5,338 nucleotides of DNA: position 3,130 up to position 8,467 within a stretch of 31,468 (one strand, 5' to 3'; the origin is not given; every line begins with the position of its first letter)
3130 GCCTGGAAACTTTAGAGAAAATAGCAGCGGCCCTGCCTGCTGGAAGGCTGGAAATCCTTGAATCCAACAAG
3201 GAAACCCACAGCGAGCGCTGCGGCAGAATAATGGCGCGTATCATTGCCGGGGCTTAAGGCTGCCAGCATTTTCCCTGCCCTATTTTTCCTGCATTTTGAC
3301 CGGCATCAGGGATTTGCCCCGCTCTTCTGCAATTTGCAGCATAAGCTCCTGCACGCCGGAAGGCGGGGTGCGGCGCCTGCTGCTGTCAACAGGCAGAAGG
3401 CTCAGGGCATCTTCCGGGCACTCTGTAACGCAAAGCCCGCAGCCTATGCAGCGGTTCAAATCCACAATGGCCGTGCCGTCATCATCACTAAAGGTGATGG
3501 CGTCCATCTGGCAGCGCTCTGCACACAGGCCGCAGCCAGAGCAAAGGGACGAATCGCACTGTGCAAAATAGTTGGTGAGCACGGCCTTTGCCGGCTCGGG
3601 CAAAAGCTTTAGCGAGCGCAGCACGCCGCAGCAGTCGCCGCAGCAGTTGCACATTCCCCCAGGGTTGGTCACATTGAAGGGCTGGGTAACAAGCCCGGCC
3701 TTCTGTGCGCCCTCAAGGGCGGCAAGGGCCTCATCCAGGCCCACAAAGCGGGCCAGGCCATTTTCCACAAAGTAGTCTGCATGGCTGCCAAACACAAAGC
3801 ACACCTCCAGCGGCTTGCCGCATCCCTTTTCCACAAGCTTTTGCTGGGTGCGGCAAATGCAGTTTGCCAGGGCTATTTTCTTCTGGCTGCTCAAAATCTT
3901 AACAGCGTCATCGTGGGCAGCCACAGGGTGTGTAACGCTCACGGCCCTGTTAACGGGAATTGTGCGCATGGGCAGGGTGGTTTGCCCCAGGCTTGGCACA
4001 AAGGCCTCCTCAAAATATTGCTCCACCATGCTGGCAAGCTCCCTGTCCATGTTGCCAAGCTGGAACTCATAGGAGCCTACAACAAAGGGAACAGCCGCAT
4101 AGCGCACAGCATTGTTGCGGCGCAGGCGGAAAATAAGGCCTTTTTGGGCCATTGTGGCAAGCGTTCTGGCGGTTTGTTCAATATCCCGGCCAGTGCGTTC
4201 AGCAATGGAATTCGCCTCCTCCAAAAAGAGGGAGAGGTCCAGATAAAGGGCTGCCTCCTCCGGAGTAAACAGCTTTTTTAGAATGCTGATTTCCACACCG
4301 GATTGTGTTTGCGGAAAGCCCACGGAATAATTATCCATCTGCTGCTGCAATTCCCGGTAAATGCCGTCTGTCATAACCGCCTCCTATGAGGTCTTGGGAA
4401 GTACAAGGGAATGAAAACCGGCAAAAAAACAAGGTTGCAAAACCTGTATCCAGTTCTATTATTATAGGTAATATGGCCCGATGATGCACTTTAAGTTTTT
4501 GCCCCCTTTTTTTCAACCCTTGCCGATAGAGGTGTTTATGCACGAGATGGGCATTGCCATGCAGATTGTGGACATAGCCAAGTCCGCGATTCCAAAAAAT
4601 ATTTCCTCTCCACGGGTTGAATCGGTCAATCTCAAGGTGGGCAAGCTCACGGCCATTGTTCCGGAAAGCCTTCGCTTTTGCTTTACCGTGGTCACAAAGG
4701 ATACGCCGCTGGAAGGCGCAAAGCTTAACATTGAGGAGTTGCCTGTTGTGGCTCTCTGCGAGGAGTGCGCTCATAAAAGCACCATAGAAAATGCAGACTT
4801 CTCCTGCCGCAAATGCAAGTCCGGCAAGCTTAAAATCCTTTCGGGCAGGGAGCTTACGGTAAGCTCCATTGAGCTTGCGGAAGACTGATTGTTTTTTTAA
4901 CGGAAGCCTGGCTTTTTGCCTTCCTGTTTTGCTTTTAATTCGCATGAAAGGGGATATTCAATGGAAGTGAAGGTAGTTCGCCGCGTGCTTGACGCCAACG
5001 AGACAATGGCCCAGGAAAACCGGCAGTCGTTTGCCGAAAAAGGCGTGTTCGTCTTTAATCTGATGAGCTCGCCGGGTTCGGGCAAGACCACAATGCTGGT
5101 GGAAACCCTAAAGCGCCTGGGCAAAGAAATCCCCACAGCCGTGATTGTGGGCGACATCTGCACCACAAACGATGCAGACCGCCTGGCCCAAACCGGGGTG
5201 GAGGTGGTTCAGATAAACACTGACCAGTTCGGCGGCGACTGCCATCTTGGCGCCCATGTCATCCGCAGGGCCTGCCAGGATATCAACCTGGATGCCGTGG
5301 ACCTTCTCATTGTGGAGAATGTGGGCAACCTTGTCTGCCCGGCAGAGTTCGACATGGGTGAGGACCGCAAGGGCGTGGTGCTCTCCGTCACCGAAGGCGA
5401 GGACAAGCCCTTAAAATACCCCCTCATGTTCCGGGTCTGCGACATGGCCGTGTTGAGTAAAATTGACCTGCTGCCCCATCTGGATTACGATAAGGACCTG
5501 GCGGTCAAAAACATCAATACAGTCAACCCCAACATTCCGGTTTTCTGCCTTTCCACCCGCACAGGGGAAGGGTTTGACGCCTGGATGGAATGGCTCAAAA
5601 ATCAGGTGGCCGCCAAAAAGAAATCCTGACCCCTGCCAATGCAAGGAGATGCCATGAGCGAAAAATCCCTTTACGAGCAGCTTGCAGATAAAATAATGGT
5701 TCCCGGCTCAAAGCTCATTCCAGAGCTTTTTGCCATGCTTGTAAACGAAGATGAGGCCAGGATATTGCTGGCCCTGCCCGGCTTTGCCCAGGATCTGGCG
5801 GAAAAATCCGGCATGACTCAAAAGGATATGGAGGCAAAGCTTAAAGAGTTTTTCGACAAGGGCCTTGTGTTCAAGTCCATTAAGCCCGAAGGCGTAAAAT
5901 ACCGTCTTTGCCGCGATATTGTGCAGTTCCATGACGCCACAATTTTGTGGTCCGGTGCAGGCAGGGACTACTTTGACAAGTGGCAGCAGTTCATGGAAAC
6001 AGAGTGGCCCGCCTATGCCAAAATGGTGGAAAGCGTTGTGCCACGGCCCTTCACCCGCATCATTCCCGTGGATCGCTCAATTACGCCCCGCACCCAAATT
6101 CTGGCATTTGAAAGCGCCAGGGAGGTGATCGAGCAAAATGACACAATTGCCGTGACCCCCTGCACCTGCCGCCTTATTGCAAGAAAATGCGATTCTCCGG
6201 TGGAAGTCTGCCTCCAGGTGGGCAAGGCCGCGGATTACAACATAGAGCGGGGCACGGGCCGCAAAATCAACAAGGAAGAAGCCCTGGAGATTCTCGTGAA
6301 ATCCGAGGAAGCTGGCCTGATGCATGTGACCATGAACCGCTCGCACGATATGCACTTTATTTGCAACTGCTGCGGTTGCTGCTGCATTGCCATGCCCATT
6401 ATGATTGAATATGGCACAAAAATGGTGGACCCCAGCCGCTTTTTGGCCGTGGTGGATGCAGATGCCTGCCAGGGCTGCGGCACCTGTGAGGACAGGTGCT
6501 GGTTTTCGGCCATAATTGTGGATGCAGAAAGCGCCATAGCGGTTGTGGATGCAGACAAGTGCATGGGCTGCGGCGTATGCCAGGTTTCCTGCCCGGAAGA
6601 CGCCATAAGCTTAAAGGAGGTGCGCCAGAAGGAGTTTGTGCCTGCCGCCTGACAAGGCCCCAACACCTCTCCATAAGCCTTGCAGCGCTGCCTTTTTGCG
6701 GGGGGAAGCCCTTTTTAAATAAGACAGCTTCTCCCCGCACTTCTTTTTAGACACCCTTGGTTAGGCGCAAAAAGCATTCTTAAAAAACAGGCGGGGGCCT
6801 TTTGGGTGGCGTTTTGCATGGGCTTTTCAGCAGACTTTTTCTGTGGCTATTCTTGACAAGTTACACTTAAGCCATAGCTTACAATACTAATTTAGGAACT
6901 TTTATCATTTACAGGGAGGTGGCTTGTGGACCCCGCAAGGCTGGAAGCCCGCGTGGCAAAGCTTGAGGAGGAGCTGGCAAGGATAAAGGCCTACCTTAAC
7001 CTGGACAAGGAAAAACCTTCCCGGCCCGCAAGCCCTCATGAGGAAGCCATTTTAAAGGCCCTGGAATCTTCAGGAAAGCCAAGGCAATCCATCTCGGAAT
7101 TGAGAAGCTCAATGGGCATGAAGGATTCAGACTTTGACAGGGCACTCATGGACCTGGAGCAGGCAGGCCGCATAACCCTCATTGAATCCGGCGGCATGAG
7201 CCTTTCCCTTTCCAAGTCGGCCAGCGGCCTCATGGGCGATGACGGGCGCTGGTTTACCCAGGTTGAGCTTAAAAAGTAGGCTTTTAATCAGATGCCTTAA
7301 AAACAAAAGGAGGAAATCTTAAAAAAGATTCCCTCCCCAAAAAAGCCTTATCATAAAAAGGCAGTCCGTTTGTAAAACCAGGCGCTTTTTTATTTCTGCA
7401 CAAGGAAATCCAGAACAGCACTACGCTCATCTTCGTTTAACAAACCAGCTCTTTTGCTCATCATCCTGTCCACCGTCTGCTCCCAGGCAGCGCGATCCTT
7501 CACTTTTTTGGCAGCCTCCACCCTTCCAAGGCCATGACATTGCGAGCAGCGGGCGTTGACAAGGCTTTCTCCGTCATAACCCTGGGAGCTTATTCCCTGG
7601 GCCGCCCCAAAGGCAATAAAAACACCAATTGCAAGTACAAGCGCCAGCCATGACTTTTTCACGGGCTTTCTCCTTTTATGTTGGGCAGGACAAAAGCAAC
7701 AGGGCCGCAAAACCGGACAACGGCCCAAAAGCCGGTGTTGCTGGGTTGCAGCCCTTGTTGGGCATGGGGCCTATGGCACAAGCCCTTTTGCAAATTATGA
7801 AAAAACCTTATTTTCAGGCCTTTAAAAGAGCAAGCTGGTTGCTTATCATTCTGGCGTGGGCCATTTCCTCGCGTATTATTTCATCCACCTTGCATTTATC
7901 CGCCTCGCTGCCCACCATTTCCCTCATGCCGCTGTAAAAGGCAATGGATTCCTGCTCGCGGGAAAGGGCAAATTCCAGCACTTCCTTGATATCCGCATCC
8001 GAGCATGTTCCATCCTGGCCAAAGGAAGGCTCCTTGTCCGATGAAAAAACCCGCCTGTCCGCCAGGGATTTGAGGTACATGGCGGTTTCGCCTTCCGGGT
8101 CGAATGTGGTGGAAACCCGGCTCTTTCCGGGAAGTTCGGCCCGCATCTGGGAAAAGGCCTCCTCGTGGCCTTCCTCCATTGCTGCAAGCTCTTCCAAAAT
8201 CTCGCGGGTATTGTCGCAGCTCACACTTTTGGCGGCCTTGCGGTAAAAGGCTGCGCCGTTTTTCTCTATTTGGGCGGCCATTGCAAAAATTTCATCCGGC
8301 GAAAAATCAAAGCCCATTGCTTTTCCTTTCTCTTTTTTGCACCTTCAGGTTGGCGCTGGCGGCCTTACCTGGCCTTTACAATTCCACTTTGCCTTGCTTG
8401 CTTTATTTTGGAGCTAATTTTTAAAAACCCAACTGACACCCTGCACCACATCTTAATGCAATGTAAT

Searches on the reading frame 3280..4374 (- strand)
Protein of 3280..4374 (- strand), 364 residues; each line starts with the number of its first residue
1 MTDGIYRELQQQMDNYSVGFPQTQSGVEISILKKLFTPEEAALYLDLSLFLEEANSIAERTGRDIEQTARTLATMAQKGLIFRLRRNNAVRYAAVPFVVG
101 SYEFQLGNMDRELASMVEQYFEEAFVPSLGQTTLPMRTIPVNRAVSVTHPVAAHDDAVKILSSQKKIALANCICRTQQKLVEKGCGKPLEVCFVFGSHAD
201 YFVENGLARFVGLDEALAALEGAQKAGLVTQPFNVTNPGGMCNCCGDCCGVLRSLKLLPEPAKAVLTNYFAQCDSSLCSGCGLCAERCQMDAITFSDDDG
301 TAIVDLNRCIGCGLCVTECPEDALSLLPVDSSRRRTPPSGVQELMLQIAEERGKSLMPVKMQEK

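Call 36: search_protein_families(library=pfam, proteins=[window:3280-4374:-], max_evalue=0.00001)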
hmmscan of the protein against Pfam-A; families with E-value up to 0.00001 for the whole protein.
window:3280-4374:- (364 aa): 7 families
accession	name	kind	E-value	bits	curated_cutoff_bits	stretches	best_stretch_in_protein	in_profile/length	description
PF00037.32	Fer4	-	1.6e-14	53.5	21.1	1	303-324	2-23/24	4Fe-4S binding domain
PF12838.12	Fer4_7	-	4.6e-09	37.1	27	1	278-323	2-52/52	4Fe-4S dicluster domain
PF13187.11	Fer4_9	-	9.9e-09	35.5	27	1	278-323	2-51/52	4Fe-4S dicluster domain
PF14697.11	Fer4_21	-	4.1e-08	33.7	35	1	271-325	1-58/59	4Fe-4S dicluster domain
PF13237.11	Fer4_10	-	1.1e-06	28.8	25.5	1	274-320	5-53/53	4Fe-4S dicluster domain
PF12837.12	Fer4_6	-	1.5e-06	28.3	25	1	304-324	4-24/24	4Fe-4S binding domain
PF12797.12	Fer4_2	-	8.1e-06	25.9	24.5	1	303-321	4-22/22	4Fe-4S binding domain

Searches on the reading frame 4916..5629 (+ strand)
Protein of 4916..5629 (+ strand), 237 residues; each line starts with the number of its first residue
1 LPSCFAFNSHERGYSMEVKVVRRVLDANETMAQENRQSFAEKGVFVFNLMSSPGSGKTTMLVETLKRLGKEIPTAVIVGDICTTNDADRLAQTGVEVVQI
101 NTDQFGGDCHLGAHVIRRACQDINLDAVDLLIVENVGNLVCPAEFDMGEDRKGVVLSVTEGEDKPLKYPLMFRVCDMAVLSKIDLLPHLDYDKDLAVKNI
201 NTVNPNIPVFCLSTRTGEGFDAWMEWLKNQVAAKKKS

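Call 36: search_protein_families(library=pfam, proteins=[window:4916-5629:+], max_evalue=0.00001)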
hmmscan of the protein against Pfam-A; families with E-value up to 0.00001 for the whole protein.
window:4916-5629:+ (237 aa): 1 family
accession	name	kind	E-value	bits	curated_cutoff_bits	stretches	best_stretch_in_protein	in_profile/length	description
PF02492.25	cobW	-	9.9e-18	64.8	20.7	1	47-209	3-178/180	CobW/HypB/UreG, nucleotide-binding domain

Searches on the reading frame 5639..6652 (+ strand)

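Call 36: search_protein_families(library=pfam, proteins=[window:5639-6652:+], max_evalue=0.00001)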
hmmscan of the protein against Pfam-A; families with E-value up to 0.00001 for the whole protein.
window:5639-6652:+ (337 aa): 5 families
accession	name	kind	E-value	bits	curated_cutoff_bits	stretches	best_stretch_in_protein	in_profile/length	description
PF00037.32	Fer4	-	1e-08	35.1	21.1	1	302-324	2-24/24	4Fe-4S binding domain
PF12837.12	Fer4_6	-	1.2e-08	34.9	25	0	300-323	1-24/24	4Fe-4S binding domain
PF14697.11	Fer4_21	-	4.6e-08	33.5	35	1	270-325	1-59/59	4Fe-4S dicluster domain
PF13237.11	Fer4_10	-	1.9e-07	31.4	25.5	0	271-319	3-53/53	4Fe-4S dicluster domain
PF13187.11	Fer4_9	-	9.7e-06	26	27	0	276-323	1-52/52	4Fe-4S dicluster domain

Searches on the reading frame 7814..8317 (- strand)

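Call 36: search_protein_families(library=pfam, proteins=[window:7814-8317:-], max_evalue=0.00001)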
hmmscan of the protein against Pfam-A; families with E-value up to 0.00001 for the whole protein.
window:7814-8317:- (167 aa): 2 families
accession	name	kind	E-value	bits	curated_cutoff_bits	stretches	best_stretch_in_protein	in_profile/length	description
PF02915.23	Rubrerythrin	-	1.3e-09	38.9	22.8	1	9-159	1-134/137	Rubrerythrin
PF13668.12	Ferritin_2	-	3.8e-06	27.5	24.7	0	9-65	4-66/138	Ferritin-like domain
